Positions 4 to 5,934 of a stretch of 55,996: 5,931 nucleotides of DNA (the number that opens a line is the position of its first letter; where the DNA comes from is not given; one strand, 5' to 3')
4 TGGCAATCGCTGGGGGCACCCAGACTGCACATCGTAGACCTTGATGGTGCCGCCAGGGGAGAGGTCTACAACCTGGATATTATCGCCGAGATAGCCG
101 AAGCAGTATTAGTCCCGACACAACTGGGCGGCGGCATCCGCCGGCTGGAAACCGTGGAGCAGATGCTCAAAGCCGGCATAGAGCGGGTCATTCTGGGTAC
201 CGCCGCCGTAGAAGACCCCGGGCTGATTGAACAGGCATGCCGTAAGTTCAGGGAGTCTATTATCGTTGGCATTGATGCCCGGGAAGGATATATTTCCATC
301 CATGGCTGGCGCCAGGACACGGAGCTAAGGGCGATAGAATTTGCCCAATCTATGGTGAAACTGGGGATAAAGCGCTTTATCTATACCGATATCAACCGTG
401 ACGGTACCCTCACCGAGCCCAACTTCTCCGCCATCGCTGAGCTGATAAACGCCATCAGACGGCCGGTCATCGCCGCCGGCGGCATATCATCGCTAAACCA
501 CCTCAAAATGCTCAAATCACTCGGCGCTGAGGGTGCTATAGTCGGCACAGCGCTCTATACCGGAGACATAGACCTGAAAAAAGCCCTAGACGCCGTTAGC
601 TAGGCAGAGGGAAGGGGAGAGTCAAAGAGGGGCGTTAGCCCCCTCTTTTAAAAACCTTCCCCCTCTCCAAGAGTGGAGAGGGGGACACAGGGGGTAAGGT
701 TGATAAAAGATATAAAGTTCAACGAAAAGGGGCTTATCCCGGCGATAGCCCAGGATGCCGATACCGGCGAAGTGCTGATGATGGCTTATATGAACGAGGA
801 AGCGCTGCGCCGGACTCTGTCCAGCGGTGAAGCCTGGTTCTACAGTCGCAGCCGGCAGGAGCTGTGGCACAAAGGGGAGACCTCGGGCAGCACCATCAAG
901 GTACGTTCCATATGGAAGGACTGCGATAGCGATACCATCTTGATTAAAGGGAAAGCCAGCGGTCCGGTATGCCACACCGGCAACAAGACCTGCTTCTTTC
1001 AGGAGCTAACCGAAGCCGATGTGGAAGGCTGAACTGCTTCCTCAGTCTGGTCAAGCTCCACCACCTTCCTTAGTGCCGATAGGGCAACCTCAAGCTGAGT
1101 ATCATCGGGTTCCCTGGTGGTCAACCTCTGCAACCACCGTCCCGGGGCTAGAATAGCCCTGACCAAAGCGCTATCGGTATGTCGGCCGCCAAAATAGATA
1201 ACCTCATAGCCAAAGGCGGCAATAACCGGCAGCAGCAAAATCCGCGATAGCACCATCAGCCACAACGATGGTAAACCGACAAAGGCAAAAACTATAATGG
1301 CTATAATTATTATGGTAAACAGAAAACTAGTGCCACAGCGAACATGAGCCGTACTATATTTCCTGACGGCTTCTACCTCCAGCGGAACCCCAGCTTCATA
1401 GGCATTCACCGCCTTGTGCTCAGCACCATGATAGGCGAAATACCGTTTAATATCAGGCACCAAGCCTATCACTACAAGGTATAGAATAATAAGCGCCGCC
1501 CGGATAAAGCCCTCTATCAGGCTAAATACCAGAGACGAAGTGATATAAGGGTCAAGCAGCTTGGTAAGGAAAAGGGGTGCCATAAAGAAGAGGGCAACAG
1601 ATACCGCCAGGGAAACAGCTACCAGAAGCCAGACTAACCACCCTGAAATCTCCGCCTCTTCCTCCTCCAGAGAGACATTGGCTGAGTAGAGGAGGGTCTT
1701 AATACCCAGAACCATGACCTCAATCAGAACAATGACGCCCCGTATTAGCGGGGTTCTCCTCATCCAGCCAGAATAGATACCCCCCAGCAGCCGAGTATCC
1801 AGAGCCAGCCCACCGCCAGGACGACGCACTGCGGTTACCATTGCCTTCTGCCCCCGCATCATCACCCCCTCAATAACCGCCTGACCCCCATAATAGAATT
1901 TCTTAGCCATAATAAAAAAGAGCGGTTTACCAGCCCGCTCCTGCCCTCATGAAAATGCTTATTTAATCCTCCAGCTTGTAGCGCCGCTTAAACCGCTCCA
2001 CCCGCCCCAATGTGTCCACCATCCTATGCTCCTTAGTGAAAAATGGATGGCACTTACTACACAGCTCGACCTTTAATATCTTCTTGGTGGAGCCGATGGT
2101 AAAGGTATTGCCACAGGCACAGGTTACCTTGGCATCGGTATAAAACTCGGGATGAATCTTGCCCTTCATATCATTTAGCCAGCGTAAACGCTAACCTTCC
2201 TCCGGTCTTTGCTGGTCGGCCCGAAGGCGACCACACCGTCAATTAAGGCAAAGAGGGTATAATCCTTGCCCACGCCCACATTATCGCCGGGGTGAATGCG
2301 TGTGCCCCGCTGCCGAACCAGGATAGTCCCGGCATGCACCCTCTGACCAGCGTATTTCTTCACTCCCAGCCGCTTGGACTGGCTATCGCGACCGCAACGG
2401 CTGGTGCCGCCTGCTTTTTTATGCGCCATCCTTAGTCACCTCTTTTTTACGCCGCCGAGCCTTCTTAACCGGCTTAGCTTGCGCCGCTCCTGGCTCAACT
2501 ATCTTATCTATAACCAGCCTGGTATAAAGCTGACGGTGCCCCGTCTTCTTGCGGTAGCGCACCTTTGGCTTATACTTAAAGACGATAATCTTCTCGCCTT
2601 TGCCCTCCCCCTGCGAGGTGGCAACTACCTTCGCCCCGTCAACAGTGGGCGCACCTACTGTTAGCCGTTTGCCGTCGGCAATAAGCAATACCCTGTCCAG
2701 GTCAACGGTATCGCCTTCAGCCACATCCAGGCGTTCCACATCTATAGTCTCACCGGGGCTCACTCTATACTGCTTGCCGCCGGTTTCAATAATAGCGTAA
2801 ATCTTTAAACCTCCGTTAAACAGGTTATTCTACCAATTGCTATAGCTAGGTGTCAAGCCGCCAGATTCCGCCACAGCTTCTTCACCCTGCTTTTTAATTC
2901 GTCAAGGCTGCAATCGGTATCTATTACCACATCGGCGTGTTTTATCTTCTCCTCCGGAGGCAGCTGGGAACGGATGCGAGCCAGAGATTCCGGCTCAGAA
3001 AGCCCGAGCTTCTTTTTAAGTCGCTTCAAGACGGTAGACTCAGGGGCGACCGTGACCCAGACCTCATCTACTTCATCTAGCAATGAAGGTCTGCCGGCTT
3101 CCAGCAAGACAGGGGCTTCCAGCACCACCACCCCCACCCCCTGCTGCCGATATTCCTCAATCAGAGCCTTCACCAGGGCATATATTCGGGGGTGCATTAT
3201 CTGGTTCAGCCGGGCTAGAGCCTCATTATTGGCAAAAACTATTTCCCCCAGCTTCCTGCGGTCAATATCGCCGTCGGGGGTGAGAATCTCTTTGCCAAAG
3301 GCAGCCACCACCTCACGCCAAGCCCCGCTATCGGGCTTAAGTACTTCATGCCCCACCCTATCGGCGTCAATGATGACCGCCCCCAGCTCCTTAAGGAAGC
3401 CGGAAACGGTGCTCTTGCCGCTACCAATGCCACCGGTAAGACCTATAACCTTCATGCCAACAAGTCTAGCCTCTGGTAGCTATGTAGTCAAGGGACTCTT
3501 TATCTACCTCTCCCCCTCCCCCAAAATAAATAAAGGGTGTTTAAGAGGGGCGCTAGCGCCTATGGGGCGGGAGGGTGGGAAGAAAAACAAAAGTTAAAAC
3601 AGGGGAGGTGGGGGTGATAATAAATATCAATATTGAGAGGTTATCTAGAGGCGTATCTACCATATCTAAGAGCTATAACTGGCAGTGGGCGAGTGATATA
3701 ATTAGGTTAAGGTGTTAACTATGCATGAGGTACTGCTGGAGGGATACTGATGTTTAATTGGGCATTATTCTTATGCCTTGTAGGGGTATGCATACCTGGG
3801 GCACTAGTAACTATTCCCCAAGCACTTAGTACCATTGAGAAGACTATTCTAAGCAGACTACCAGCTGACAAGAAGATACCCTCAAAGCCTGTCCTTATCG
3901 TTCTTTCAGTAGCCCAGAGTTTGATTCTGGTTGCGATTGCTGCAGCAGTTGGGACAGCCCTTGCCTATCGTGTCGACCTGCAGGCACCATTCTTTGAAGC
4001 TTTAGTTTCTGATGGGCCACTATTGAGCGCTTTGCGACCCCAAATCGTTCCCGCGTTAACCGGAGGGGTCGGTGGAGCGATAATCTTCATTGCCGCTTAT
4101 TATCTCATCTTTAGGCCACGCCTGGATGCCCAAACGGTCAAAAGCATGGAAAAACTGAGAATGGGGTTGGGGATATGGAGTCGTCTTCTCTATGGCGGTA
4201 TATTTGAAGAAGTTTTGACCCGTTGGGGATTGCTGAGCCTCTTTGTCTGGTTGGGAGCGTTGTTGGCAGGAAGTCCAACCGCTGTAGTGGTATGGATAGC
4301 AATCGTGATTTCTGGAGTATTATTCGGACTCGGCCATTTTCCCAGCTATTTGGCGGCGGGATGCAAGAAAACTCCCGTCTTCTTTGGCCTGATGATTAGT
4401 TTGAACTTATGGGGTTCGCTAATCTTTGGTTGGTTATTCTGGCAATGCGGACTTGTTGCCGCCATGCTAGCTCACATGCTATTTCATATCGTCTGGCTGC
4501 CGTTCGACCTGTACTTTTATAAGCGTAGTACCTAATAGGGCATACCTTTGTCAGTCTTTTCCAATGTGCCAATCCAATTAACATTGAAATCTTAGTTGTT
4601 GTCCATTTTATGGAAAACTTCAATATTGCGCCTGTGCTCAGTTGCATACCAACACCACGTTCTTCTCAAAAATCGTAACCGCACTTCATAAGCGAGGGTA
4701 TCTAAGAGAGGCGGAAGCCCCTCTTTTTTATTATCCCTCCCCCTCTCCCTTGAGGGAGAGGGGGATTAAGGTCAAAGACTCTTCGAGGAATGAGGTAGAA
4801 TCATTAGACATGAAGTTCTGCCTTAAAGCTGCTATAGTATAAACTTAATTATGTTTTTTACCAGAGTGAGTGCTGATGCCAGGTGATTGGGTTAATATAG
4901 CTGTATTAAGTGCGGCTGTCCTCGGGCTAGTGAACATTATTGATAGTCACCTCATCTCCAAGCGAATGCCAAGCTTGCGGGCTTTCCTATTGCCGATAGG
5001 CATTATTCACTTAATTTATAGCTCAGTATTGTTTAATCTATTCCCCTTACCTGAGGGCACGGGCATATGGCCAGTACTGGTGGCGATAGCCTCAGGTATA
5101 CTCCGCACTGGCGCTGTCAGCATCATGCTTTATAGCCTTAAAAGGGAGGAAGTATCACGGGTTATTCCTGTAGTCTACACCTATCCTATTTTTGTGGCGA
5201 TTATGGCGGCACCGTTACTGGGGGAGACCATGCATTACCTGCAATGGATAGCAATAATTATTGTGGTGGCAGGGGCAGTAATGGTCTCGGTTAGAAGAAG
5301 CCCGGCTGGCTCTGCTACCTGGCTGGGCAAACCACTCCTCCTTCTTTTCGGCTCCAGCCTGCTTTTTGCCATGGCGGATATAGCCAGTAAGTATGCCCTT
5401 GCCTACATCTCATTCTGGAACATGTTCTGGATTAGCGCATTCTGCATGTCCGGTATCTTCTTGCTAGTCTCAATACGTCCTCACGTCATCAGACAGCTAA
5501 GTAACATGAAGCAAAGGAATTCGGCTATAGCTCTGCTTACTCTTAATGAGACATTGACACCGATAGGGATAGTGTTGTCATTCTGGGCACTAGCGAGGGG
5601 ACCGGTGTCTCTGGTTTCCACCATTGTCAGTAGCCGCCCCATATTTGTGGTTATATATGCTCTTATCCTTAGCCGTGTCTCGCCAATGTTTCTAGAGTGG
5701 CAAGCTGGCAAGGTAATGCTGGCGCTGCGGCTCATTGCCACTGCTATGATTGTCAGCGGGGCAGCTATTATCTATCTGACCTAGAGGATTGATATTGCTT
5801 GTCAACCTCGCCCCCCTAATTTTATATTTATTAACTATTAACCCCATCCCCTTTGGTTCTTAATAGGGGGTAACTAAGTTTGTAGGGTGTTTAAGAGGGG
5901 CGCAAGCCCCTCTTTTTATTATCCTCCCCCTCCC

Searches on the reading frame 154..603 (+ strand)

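Call 8: search_protein_families(library=ncbifam, proteins=[window:154-603:+])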
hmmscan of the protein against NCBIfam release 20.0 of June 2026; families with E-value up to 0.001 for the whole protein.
window:154-603:+ (149 aa): 15 families
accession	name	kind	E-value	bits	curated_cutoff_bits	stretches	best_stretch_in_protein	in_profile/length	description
TIGR00007.1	TIGR00007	equivalog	1.7e-44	152.1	228.95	1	2-143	88-230/231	1-(5-phosphoribosyl)-5-[(5-phosphoribosylamino)methylideneamino]imidazole-4-carboxamide isomerase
NF010112.0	PRK13585.1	equivalog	7.6e-41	140.3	243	1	2-148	91-238/241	1-(5-phosphoribosyl)-5-[(5-phosphoribosylamino)methylideneamino]imidazole-4-carboxamide isomerase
NF010114.0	PRK13587.1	equivalog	2.3e-28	99.5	305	1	2-135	92-225/234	1-(5-phosphoribosyl)-5-((5-phosphoribosylamino)methylideneamino)imidazole-4-carboxamide isomerase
TIGR01919.1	hisA-trpF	equivalog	7.8e-27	94.3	306.45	1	2-148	90-242/243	bifunctional 1-(5-phosphoribosyl)-5-((5-phosphoribosylamino)methylideneamino)imidazole-4-carboxamide isomerase/phosphoribosylanthranilate is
NF003156.0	PRK04128.1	equivalog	6.7e-24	85.1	285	1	4-146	91-226/231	1-(5-phosphoribosyl)-5-((5-phosphoribosylamino)methylideneamino)imidazole-4-carboxamide isomerase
NF038364.1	AglZ_HisF2_fam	equivalog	3.3e-19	69.2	310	1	2-133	89-227/248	AglZ/HisF2 family acetamidino modification protein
TIGR03572.1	WbuZ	equivalog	8.6e-19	67.8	299.7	1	2-133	90-229/232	glycosyl amidation-associated protein WbuZ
TIGR00735.1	hisF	equivalog_domain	1.2e-16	60.7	294.55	1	1-141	89-239/254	imidazole glycerol phosphate synthase subunit HisF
NF010712.0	PRK14114.1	equivalog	1.3e-16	60.8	327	1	2-126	89-212/241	1-(5-phosphoribosyl)-5-((5-phosphoribosylamino)methylideneamino)imidazole-4-carboxamide isomerase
NF010113.0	PRK13586.1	equivalog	7.9e-15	55.2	238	1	2-139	89-226/232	1-(5-phosphoribosyl)-5-((5-phosphoribosylamino)methylideneamino)imidazole-4-carboxamide isomerase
TIGR00734.1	hisAF_rel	hypoth_equivalog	8.9e-11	42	179.85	1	9-139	102-221/221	HisA/HisF family protein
NF002231.0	PRK01130.1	subfamily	2e-06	27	189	1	77-134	158-213/230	putative N-acetylmannosamine-6-phosphate 2-epimerase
TIGR00262.1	trpA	equivalog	2.8e-05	23.1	102.35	1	89-134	185-230/256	tryptophan synthase subunit alpha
TIGR03151.1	enACPred_II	equivalog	0.00016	21.1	453.1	1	62-134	120-193/307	enoyl-[acyl-carrier-protein] reductase FabK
NF003198.0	PRK04169.1-2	subfamily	0.00034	19.8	247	0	90-135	185-230/249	geranylgeranylglyceryl/heptaprenylglyceryl phosphate synthase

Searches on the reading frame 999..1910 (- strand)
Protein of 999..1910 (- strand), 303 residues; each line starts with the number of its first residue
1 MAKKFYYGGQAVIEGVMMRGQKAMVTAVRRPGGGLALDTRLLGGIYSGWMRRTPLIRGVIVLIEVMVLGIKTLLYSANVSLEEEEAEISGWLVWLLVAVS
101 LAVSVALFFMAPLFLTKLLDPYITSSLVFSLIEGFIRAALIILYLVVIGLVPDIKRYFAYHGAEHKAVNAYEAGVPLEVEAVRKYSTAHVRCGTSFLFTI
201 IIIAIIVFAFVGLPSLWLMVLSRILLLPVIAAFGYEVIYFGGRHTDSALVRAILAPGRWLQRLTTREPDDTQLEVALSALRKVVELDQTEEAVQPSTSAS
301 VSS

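Call 8: search_protein_families(library=ncbifam, proteins=[window:999-1910:-])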
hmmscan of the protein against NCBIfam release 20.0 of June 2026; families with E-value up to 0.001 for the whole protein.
window:999-1910:- (303 aa): 0 families

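Call 54: search_protein_families(library=pfam, max_evalue=0.01, proteins=[window:999-1910:-])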
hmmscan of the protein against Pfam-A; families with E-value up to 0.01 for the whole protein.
window:999-1910:- (303 aa): 1 family
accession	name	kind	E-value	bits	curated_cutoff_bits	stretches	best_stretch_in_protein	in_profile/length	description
PF07136.16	DUF1385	-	1.5e-83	280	22.1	1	54-285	2-226/227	Protein of unknown function (DUF1385)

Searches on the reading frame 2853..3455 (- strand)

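Call 9: search_protein_families(library=ncbifam, proteins=[window:2853-3455:-])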
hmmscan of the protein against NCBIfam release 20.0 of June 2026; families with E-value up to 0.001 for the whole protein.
window:2853-3455:- (200 aa): 3 families
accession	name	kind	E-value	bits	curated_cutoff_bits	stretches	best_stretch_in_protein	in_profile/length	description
NF002879.0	PRK03333.1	equivalog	1.1e-50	172.9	215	1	2-197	2-192/395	dephospho-CoA kinase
TIGR00152.1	TIGR00152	equivalog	4.3e-46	157.1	65.55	1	3-192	1-187/188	dephospho-CoA kinase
NF006226.0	PRK08356.1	equivalog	0.00052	19.8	189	0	3-29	7-33/195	hypothetical protein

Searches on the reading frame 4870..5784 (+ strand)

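Call 8: search_protein_families(library=ncbifam, proteins=[window:4870-5784:+])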
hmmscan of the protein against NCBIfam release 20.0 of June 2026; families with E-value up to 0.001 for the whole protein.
window:4870-5784:+ (304 aa): 2 families
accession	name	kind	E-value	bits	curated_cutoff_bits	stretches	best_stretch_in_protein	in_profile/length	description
TIGR03340.1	phn_DUF6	hypoth_equivalog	7.3e-07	29.1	288.15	1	66-300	62-280/281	phosphonate utilization associated putative membrane protein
TIGR00950.1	2A78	equivalog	1.8e-06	27.6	230.2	1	72-284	49-260/264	carboxylate/amino acid/amine transporter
